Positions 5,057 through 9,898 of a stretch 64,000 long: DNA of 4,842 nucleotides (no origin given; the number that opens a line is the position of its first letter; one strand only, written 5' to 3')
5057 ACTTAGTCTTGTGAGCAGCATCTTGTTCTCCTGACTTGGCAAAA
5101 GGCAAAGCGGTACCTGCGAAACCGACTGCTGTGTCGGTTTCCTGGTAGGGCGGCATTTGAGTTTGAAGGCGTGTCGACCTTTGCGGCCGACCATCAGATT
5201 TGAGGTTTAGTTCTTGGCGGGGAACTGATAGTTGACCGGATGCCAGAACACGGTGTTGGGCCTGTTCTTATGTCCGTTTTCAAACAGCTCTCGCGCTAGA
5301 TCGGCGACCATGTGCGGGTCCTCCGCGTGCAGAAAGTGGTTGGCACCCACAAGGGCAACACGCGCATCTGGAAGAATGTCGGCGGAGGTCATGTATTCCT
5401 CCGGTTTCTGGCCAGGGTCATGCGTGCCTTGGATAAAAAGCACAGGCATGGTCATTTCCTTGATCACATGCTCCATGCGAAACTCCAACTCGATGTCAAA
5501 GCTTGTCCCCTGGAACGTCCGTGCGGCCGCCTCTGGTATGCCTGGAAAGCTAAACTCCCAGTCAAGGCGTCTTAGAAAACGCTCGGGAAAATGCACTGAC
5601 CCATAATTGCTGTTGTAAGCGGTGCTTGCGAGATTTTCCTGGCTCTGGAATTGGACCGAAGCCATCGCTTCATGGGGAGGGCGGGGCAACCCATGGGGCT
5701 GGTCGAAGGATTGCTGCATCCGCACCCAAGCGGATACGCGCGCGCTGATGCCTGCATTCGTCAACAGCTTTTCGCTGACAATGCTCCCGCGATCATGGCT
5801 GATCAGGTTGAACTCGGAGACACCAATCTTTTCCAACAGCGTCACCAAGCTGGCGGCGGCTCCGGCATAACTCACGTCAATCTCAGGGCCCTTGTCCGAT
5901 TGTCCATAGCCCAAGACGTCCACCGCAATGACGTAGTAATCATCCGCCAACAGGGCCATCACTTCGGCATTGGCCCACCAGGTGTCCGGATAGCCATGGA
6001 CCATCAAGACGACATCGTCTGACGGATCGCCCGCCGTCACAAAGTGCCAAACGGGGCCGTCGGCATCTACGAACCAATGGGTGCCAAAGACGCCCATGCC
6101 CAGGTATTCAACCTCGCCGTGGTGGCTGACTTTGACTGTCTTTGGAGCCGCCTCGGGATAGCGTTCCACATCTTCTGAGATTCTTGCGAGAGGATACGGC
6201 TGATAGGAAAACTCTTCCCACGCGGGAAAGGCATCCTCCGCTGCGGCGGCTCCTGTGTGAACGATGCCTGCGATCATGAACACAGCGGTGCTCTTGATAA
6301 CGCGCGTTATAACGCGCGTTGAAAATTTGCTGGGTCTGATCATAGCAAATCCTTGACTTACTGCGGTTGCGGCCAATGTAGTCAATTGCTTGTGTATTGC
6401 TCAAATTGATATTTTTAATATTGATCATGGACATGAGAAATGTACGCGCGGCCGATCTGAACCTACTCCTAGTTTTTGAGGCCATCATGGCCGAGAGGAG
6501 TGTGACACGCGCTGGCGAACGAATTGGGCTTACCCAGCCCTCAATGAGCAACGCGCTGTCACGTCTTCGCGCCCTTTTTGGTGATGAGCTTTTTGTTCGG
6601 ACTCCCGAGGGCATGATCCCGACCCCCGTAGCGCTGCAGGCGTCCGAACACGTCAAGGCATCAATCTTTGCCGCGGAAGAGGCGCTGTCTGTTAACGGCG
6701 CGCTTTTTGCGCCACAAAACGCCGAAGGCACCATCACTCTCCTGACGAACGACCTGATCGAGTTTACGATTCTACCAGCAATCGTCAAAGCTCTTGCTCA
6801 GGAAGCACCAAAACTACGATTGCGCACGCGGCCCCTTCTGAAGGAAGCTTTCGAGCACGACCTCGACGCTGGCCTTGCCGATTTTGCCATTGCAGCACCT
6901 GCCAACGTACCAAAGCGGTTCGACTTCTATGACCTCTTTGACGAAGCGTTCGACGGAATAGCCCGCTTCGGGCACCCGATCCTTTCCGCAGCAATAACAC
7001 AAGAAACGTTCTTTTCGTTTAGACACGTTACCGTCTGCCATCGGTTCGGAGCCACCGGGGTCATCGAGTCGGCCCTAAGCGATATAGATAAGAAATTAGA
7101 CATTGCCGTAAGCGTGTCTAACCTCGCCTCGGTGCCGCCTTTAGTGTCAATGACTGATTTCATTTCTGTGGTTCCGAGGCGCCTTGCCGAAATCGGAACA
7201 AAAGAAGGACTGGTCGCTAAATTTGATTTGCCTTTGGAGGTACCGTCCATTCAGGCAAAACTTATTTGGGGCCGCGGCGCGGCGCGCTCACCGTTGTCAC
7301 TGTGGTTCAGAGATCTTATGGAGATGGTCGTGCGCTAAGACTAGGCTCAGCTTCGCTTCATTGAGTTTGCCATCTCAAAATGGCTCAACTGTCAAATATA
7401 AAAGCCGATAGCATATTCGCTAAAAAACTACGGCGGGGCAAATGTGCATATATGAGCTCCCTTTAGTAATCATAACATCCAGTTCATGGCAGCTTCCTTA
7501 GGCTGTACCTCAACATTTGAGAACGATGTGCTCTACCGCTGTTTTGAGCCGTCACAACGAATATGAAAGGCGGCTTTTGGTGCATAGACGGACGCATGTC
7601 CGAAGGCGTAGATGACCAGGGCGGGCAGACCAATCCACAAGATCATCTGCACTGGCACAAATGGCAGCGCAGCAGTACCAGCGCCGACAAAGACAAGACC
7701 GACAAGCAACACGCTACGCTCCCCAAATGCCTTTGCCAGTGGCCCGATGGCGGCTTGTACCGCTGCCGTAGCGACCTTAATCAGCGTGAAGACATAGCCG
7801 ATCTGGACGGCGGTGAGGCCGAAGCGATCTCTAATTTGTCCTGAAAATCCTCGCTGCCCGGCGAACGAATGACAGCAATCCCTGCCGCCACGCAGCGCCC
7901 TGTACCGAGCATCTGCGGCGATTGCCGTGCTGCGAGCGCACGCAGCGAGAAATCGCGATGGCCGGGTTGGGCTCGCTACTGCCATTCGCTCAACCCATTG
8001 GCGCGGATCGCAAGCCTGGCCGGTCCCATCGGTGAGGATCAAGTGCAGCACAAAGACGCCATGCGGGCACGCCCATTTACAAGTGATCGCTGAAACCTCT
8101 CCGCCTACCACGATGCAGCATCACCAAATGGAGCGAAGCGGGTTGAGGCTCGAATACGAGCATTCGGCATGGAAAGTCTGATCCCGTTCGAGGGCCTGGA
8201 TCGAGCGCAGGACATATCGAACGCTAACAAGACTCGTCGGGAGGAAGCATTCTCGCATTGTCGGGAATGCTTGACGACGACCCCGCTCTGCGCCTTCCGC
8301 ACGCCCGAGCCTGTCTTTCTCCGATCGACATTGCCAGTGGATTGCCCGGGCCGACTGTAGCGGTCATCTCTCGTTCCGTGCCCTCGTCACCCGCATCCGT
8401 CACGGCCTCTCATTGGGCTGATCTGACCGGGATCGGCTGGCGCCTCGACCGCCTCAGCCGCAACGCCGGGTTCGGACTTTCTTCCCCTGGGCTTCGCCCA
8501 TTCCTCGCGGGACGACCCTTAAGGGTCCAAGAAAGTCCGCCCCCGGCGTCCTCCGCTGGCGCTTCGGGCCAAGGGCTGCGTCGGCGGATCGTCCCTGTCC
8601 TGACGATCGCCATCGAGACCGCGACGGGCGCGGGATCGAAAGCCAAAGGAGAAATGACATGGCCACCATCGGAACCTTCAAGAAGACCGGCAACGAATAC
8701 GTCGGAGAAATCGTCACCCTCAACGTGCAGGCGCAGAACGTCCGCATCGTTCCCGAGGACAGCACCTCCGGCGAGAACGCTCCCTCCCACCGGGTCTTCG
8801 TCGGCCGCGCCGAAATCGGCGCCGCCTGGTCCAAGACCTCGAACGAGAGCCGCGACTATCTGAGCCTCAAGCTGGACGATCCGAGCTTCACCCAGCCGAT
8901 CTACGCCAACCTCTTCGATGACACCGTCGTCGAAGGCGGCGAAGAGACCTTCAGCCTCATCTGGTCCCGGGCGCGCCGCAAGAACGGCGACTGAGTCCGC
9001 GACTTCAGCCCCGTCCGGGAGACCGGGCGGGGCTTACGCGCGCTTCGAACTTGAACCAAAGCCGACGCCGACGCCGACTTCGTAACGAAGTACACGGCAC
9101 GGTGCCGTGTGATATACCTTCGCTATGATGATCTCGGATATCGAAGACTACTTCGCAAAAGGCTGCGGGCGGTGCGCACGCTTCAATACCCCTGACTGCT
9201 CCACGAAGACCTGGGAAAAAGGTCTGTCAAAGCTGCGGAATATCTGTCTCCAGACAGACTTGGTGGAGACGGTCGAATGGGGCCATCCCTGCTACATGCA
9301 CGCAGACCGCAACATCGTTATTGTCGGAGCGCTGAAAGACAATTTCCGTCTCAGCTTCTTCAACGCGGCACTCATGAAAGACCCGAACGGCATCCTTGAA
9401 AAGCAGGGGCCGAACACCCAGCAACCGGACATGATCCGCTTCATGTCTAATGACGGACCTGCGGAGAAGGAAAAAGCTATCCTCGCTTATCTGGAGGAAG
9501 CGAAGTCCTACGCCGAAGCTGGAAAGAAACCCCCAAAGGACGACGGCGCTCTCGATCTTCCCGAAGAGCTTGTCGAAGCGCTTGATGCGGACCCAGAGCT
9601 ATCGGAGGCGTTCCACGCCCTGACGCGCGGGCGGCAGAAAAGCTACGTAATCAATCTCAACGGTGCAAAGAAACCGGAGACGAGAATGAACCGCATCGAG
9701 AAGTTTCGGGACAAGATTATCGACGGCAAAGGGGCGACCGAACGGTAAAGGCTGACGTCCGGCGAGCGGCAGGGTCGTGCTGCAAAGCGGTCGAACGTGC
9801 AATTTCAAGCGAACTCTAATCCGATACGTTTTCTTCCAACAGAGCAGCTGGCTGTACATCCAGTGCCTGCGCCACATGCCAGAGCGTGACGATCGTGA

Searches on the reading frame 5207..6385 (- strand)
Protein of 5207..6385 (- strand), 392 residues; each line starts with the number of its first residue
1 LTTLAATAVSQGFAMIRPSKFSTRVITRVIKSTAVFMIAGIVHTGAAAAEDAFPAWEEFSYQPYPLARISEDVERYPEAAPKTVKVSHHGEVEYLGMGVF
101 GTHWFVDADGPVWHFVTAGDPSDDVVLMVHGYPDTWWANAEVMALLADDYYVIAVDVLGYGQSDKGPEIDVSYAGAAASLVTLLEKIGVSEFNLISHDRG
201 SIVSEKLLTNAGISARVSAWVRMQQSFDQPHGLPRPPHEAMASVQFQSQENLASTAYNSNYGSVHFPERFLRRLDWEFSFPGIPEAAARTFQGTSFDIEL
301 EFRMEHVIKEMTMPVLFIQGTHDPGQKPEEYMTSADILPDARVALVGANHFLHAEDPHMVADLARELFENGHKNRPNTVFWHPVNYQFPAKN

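Call 60: search_protein_families(library=pfam, proteins=[window:5207-6385:-], max_evalue=0.001)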
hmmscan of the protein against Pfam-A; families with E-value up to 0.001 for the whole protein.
window:5207-6385:- (392 aa): 3 families
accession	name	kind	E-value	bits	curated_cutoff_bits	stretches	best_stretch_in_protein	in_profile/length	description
PF00561.26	Abhydrolase_1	-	3.3e-19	70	25.8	1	125-357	2-245/245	alpha/beta hydrolase fold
PF12697.13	Abhydrolase_6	-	8.8e-13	49.8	26.3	1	126-362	1-216/217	Alpha/beta hydrolase family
PF12146.15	Hydrolase_4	-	2e-05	24.4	27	0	122-168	3-49/239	Serine aminopeptidase, S33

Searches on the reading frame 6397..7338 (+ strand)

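Call 60: search_protein_families(library=pfam, proteins=[window:6397-7338:+], max_evalue=0.001)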
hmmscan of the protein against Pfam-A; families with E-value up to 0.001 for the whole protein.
window:6397-7338:+ (313 aa): 2 families
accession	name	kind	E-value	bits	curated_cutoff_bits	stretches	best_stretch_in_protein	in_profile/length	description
PF03466.25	LysR_substrate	-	1.6e-20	73.9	28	1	108-308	3-204/209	LysR substrate binding domain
PF00126.33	HTH_1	-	3.4e-16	59.4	26.6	1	21-78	1-58/60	Bacterial regulatory helix-turn-helix protein, lysR family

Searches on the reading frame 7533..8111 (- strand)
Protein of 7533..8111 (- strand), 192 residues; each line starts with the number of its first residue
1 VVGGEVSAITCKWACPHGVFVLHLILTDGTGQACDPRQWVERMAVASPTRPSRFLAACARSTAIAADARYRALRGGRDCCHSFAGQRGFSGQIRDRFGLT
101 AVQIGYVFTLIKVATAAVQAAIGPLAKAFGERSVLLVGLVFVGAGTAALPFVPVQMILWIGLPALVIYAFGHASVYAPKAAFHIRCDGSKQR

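Call 60: search_protein_families(library=pfam, proteins=[window:7533-8111:-], max_evalue=0.001)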
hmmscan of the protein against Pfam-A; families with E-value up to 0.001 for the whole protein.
window:7533-8111:- (192 aa): 1 family
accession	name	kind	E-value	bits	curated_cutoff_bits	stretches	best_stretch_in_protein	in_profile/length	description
PF07690.21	MFS_1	-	7.3e-07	28.9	33.4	1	95-177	230-313/347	Major Facilitator Superfamily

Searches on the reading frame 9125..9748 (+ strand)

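Call 60: search_protein_families(library=pfam, proteins=[window:9125-9748:+], max_evalue=0.001)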
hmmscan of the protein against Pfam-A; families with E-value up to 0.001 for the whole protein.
window:9125-9748:+ (207 aa): 2 families
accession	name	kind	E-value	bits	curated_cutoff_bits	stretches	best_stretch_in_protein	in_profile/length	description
PF13376.11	OmdA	-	1.8e-18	66.7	25.6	1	143-198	2-57/60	Bacteriocin-protection, YdeI or OmpD-Associated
PF08818.16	DUF1801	-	3.5e-13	50.2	27.2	1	30-126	1-84/85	Domain of unknown function (DU1801)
